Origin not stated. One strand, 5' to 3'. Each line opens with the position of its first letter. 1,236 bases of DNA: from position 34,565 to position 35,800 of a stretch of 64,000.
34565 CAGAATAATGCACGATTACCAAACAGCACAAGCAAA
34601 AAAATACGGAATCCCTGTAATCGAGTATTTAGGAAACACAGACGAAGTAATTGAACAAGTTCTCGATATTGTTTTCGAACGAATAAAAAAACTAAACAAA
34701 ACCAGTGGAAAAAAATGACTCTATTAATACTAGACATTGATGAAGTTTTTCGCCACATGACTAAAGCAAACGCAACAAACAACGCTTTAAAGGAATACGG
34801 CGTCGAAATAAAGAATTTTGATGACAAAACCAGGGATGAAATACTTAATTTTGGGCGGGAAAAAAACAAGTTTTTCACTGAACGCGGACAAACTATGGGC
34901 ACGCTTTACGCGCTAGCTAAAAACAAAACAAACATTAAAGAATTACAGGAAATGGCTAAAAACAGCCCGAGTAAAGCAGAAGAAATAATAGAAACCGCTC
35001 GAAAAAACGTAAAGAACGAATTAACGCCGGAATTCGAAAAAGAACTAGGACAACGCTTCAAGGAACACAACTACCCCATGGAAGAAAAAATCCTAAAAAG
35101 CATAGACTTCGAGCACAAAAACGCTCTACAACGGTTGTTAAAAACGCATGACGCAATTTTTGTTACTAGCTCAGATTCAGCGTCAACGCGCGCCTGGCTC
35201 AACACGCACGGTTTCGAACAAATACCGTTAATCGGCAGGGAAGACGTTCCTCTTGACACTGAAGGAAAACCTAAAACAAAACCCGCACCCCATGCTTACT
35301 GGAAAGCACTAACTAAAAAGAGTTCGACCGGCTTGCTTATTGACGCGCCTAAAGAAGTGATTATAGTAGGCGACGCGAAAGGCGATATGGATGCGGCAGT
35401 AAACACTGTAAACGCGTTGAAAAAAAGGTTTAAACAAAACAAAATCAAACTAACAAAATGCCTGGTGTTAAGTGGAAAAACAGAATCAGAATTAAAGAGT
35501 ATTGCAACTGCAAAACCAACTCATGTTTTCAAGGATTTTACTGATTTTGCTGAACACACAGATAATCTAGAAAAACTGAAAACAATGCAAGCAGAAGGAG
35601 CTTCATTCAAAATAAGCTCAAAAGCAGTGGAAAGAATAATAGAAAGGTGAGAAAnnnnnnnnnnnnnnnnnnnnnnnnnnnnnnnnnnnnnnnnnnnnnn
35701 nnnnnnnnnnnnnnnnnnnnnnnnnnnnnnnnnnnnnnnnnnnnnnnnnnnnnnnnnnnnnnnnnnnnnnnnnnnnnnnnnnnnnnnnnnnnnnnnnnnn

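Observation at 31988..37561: Six-gene coupled operon alternating Thermoplasma-type mevalonate enzymes one-to-one with three divergent HAD-superfamily paralogs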

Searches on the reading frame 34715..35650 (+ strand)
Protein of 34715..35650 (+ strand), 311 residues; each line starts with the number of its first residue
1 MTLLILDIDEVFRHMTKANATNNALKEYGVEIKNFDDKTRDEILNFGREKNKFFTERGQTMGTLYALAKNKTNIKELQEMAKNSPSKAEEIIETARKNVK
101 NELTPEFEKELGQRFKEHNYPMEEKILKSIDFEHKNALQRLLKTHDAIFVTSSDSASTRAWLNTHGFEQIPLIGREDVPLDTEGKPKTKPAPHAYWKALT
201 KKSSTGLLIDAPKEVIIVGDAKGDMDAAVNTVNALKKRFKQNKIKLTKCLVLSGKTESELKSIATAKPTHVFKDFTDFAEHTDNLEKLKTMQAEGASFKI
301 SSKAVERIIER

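Call 3: search_protein_families(library=pfam, proteins=[window:34715-35650:+], max_evalue=0.01)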
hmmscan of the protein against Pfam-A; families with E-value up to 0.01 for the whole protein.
window:34715-35650:+ (311 aa): 3 families
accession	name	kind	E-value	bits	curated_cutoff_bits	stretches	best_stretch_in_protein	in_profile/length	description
PF13242.12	Hydrolase_like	-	1.5e-05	25.2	22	0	244-277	41-74/75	HAD-hyrolase-like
PF13419.12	HAD_2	-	6.8e-05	23.5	23.8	1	80-230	29-170/178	Haloacid dehalogenase-like hydrolase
PF02259.29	FAT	-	0.0048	16.6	24.2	0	17-143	213-340/343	FAT domain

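Call 4: search_protein_families(library=ncbifam, proteins=[window:34715-35650:+], max_evalue=0.01)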
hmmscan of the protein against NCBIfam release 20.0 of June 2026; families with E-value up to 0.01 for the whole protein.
window:34715-35650:+ (311 aa): 0 families

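Call 9: find_encoding_contigs(protein=window:34715-35650:+, flank=10000, max_places=6)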
Protein window:34715-35650:+ (311 aa): no gene with exactly this product is on record in the collection.
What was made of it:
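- Tried and rejected: Exact look-up of the window's HAD-2 gene in the contig index found nothing on record (call 9).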

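Call 28: find_homologous_proteins(query=window:34715-35650:+)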
Query window:34715-35650:+ (311 aa): 1 proteins with E <= 0.001 among 1584 candidates.
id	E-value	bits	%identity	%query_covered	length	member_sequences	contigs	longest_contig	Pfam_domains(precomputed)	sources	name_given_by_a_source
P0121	1.4e-198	676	100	100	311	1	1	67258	PF13242.13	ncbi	ncbi:MAG: hypothetical protein ABH803_02755 [Candidatus Micrarchaeota archaeon]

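Call 45: search_protein_representatives(protein=window:34715-35650:+)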
Query: 311 residues. Proteins with E-value up to 0.001 (for the whole library): 6; up to 1e-10: 3; up to 1e-30: 3. The best 6 are listed.
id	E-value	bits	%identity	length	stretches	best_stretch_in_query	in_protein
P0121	4.4e-199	676.2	100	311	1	1-311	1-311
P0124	6.1e-38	147.5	41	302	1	6-293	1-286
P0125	2.4e-32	129.1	36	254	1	61-307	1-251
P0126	7.7e-05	38.9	34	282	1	4-200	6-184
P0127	2.7e-04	37.1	30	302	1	3-201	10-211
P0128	8.7e-04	35.4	25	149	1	1-144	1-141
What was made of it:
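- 34715..35650 (+): HAD-2: the most divergent HAD-IA paralog. All four motifs are present (DIDEV, VTSSD, KTKPAP, GDAKGD). The cap is an eight-helix insert of about 135 aa, and there is a C-terminal extension. Only 5 relatives were found among 1.84 billion representatives (call 45).
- Tried and rejected: A full HMMER scan of 1.84 billion representatives gave 5 relatives for HAD-2, three of them marginal (call 45).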

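Call 46: find_encoding_contigs(protein=P0124, flank=8000, max_places=3)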
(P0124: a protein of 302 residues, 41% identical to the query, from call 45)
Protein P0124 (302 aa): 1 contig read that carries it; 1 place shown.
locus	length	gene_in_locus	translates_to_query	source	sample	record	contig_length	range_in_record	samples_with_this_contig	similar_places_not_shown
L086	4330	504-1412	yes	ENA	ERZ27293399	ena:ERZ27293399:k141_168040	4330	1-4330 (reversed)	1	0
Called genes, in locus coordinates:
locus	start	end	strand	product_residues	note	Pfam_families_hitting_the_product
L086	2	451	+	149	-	?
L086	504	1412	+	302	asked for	PF00702:Hydrolase, PF13419:HAD_2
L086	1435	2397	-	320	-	PF00702:Hydrolase (weak), PF13419:HAD_2 (weak), PF13242:Hydrolase_like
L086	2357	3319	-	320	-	PF22700:MVD-like_N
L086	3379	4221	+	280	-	-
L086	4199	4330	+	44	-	?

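Call 49: find_encoding_contigs(protein=P0127, flank=8000, max_places=2)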
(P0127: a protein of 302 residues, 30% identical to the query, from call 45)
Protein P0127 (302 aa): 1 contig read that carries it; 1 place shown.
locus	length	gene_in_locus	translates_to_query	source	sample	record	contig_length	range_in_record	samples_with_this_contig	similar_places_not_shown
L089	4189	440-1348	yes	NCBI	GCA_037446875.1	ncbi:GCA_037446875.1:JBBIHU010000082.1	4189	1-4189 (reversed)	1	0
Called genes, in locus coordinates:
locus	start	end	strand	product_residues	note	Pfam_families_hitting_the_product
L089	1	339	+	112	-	?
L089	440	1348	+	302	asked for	PF00702:Hydrolase, PF13419:HAD_2, PF13242:Hydrolase_like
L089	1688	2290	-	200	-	-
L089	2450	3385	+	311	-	PF20392:DUF6687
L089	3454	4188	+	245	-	?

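Call 50: find_encoding_contigs(protein=P0126, flank=8000, max_places=2)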
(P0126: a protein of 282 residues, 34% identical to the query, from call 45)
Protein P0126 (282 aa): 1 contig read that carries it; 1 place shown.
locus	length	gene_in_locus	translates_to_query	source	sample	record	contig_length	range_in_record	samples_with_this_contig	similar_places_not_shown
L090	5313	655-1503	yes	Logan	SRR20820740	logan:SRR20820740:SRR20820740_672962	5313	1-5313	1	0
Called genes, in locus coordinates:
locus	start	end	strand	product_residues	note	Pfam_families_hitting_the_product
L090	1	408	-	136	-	?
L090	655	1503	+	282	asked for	PF13419:HAD_2 (weak)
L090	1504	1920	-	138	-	PF00293:NUDIX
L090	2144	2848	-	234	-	PF00300:His_Phos_1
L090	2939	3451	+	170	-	-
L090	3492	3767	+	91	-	-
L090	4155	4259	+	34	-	-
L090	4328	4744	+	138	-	-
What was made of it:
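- Tried and rejected: Two of the marginal ones (P0126, P0127) sit on short contigs without pathway genes (calls 49, 50).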

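Call 60: predict_structure(alignment_id=A3)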
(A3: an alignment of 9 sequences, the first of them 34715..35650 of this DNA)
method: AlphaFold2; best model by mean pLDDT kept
length: 311 residues; sequences in the alignment: 9
mean_pLDDT: 88.8   pTM: 0.80
mean pLDDT of the five models: 88.8, 88.7, 87.4, 87.1, 86.1
residues with pLDDT >= 90: 170; 70-90: 132; 50-70: 9; < 50: 0
segments of 3 or more residues with pLDDT < 50: none
pLDDT, mean of each block of 10 residues (from residue 1): 86 78 96 92 83 82 97 94 91 95 95 91 87 89 92 89 94 89 79 88 82 91 91 83 86 86 92 93 83 92 90 62
secondary structure, 60 per line:
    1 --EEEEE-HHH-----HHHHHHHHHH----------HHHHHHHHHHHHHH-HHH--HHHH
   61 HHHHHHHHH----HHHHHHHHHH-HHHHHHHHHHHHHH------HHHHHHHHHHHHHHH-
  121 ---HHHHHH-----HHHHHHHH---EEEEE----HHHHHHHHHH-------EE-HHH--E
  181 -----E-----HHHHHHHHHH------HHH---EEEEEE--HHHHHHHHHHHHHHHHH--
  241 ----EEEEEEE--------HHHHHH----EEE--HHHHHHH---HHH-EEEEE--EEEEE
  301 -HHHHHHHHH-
elements in order: E3-7 H17-26 H37-50 H57-69 H74-83 H85-98 H105-119 H124-129 H135-142 E146-150 H155-164 H192-201 E214-219 H222-238 E245-251 H260-265 E270-272 H275-281 E289-293 E296-300 H302-310

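Call 64: fold_search(model_id=the predicted structure, library=pdb)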
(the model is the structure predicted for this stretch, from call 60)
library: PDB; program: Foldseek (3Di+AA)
matches with E <= 10: 855; with E <= 0.001: 67
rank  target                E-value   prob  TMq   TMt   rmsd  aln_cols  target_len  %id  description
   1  2hsz_A                3.2e-06  1.00  0.49  0.64   5.8       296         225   17  Crystal structure of a predicted phosphoglycolate phosphatase (hs_0176) from haemophilus somnus 129pt at 1.90 A resolu (released 2006-08-15)
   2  7arp_B                2.0e-05  1.00  0.39  0.53  10.7       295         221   14  Native L-2-haloacid dehalogenase from Zobellia galactanivorans (released 2021-09-08)
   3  7asz_A                3.1e-05  1.00  0.39  0.51  10.7       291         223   14  L-2-haloacid dehalogenase H190A mutant from Zobellia galactanivorans (released 2021-09-08)
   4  7asz_B                3.3e-05  1.00  0.42  0.56   7.3       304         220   13  L-2-haloacid dehalogenase H190A mutant from Zobellia galactanivorans (released 2021-09-08)
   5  7qnm_C                3.7e-05  1.00  0.39  0.51  10.7       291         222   14  Crystallization and structural analyses of ZgHAD, a L-2-haloacid dehalogenase from the marine Flavobacterium Zobellia  (released 2022-12-21)
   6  7arp_A                4.1e-05  1.00  0.40  0.53  10.6       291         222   15  Native L-2-haloacid dehalogenase from Zobellia galactanivorans (released 2021-09-08)
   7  7qnm_A                4.5e-05  1.00  0.38  0.51  10.8       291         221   14  Crystallization and structural analyses of ZgHAD, a L-2-haloacid dehalogenase from the marine Flavobacterium Zobellia  (released 2022-12-21)
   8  8wbm_A                1.1e-04  1.00  0.38  0.49  12.0       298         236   11  Crystal structure of cis-Epoxysuccinate Hydrolases RhCESH[L] mutant D193A complexed with sulfate ions (released 2024-01-31)
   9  2ah5                  1.3e-04  1.00  0.46  0.64   5.7       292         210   13  Hydrolase, haloacid dehalogenase-like family protein SP0104 from Streptococcus pneumoniae (released 2005-09-27)
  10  3i76_A                1.3e-04  1.00  0.49  0.66   9.1       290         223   13  The crystal structure of the orthorhombic form of the putative HAD-hydrolase YfnB from Bacillus subtilis bound to magn (released 2009-07-21)
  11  3umg_E                1.6e-04  1.00  0.42  0.50  10.9       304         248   12  Crystal Structure of the Defluorinating L-2-Haloacid Dehalogenase Rha0230 (released 2012-11-14)
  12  8wbk_A                1.6e-04  1.00  0.38  0.49  11.9       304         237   12  Crystal structure of cis-Epoxysuccinate Hydrolases RhCESH[L] (released 2024-01-31)
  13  6iah                  1.6e-04  1.00  0.48  0.59   6.3       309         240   16  Phosphatase Tt82 from Thermococcus thioreducens (released 2019-08-14)
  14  4ex7                  1.7e-04  1.00  0.46  0.63   7.8       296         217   15  Crystal structure of the alnumycin P phosphatase in complex with free phosphate (released 2013-01-16)
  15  1qyi                  1.7e-04  1.00  0.52  0.44   9.1       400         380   13  X-RAY STRUCTURE OF Q8NW41 NORTHEAST STRUCTURAL GENOMICS CONSORTIUM TARGET ZR25. (released 2003-12-02)
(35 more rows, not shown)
